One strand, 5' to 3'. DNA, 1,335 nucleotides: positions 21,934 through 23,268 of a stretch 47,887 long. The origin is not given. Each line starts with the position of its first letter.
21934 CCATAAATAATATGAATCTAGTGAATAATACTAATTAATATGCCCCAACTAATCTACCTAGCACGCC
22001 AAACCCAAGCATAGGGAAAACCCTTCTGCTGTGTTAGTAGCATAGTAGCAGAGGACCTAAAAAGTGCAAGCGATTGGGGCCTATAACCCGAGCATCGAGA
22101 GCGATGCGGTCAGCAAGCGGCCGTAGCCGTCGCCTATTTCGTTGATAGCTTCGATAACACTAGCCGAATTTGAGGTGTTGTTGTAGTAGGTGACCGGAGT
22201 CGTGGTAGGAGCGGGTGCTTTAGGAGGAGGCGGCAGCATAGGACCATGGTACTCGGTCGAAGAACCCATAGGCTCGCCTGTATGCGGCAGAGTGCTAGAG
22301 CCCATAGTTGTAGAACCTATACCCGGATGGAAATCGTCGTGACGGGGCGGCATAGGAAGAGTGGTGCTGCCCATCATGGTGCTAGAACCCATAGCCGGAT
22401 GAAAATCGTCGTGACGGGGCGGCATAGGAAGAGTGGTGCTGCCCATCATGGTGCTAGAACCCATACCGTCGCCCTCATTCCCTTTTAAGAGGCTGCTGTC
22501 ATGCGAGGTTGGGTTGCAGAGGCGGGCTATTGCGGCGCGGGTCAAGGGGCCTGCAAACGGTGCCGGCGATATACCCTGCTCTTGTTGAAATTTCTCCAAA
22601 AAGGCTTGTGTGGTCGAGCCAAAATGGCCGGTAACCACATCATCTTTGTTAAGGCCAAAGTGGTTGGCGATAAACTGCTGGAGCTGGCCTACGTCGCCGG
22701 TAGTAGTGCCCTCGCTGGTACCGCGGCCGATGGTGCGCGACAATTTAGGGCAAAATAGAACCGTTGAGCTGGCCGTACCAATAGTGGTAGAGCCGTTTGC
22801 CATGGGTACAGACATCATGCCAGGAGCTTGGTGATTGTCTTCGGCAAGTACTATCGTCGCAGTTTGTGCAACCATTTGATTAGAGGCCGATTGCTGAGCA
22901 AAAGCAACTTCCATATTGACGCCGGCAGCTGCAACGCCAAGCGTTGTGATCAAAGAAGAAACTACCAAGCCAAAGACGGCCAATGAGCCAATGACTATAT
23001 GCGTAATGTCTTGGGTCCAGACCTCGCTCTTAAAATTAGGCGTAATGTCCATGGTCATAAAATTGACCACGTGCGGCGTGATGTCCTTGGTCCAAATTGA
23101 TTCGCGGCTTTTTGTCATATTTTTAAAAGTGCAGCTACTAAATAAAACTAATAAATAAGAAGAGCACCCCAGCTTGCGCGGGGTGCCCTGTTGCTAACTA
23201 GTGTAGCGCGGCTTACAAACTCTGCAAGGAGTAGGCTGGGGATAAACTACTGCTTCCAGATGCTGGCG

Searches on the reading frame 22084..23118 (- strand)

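Call 92: search_protein_families(library=pfam, proteins=[window:22084-23118:-], max_evalue=0.1)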
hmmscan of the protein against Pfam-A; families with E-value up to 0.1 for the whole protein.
window:22084-23118:- (345 aa): 1 family
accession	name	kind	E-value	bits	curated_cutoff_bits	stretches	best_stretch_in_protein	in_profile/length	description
PF01471.23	PG_binding_1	-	8.9e-05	23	23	1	141-196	3-56/57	Putative peptidoglycan binding domain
